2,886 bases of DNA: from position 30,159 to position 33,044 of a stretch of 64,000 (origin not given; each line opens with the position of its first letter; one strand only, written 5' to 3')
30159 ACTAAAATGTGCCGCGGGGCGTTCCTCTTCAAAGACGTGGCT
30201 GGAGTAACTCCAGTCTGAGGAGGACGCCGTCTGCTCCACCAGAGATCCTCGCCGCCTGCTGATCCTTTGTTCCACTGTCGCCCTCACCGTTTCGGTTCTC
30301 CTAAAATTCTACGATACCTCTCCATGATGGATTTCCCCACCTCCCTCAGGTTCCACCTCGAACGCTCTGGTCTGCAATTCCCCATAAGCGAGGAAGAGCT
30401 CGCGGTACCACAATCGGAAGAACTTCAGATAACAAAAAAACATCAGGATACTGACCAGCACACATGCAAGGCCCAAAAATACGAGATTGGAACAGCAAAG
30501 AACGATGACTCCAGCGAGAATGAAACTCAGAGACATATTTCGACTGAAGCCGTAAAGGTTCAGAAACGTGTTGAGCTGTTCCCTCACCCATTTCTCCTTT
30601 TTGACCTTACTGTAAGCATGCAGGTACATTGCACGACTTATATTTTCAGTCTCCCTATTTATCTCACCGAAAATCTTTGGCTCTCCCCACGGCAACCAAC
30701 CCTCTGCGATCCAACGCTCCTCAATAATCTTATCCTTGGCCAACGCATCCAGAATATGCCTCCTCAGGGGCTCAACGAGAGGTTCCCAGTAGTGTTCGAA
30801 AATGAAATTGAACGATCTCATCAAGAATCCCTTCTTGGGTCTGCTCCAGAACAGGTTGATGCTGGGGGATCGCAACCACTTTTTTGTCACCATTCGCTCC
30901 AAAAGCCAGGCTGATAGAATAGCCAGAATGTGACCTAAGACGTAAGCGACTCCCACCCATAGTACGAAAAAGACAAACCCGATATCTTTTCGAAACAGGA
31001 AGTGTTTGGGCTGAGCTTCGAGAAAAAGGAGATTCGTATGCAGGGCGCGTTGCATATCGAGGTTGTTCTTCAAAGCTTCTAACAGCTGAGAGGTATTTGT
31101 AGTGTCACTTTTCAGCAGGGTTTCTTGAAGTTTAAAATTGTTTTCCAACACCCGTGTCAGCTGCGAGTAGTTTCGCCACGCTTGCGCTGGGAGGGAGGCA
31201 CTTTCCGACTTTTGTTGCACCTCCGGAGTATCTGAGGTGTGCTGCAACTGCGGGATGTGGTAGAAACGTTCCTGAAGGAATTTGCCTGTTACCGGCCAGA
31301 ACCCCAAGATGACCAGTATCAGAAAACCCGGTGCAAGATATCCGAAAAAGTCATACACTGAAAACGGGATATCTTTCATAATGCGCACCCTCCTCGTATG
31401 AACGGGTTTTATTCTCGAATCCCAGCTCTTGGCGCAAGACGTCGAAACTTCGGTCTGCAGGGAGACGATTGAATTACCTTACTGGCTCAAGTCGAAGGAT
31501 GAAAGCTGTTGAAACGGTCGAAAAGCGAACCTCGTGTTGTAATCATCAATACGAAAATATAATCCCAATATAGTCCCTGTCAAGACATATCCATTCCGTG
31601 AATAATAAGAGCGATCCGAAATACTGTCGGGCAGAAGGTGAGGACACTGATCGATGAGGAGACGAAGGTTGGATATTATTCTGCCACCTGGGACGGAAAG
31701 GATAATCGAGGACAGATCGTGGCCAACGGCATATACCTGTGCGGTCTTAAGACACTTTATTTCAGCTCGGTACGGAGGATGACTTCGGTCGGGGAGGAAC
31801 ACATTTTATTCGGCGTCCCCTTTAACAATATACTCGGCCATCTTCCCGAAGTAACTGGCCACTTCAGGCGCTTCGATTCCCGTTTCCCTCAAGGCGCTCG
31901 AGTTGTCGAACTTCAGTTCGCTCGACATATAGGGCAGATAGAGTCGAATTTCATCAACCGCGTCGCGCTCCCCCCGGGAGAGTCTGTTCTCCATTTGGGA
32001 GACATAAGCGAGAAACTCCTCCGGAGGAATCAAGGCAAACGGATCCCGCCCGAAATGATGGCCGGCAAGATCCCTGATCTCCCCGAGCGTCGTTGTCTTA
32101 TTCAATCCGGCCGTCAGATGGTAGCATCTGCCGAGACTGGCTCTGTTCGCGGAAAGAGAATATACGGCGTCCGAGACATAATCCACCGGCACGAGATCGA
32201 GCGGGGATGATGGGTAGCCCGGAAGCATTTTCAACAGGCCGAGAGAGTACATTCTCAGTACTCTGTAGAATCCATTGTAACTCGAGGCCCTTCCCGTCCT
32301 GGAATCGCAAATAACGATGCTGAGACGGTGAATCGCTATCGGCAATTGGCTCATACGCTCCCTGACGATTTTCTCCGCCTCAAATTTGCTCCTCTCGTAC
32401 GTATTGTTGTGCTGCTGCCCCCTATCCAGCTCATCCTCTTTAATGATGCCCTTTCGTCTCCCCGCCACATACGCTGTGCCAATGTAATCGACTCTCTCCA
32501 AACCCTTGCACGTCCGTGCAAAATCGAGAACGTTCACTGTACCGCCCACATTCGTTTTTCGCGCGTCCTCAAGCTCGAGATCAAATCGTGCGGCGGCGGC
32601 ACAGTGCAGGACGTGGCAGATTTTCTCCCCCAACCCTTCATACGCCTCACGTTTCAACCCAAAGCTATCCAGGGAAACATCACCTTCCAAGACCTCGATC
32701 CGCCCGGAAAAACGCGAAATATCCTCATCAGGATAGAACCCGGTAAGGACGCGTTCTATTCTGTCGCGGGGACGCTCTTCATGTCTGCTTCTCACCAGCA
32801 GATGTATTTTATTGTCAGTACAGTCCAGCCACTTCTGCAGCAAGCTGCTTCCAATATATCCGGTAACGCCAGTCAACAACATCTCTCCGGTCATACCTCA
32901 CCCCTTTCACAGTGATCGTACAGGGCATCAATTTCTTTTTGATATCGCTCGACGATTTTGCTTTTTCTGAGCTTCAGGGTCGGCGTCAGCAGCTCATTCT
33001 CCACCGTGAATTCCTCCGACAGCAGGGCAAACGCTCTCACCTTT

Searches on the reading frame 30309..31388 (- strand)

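Call 6: search_protein_families(library=pfam, proteins=[window:30309-31388:-], max_evalue=0.001)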
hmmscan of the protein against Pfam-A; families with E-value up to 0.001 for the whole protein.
window:30309-31388:- (359 aa): 0 families

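Call 63: search_protein_families(library=pfam, proteins=[window:30309-31388:-], max_evalue=0.01)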
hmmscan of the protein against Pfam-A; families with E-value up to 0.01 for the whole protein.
window:30309-31388:- (359 aa): 1 family
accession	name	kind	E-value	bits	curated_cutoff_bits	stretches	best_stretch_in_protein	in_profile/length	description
PF25140.1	PGAP1_TMD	-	0.0062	16.4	25.3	0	106-164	74-129/324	GPI inositol-deacylase transmembrane domain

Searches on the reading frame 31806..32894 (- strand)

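Call 6: search_protein_families(library=pfam, proteins=[window:31806-32894:-], max_evalue=0.001)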
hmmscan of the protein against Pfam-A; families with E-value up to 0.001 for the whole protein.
window:31806-32894:- (362 aa): 5 families
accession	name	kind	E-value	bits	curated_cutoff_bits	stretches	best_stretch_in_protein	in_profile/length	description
PF07993.18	NAD_binding_4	-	1.5e-60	204.9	20.1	1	7-243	1-257/258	Male sterility protein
PF01370.27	Epimerase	-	1e-16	61.5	20.9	1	5-195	1-173/240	NAD dependent epimerase/dehydratase family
PF01073.25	3Beta_HSD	-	7.3e-09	35.5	22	1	7-178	2-158/280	3-beta hydroxysteroid dehydrogenase/isomerase family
PF16363.11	GDP_Man_Dehyd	-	2.6e-08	34.1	27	1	6-180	1-167/332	GDP-mannose 4,6 dehydratase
PF02719.21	Polysacc_synt_2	-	0.00095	18.9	20.2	0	6-130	2-119/293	Polysaccharide biosynthesis protein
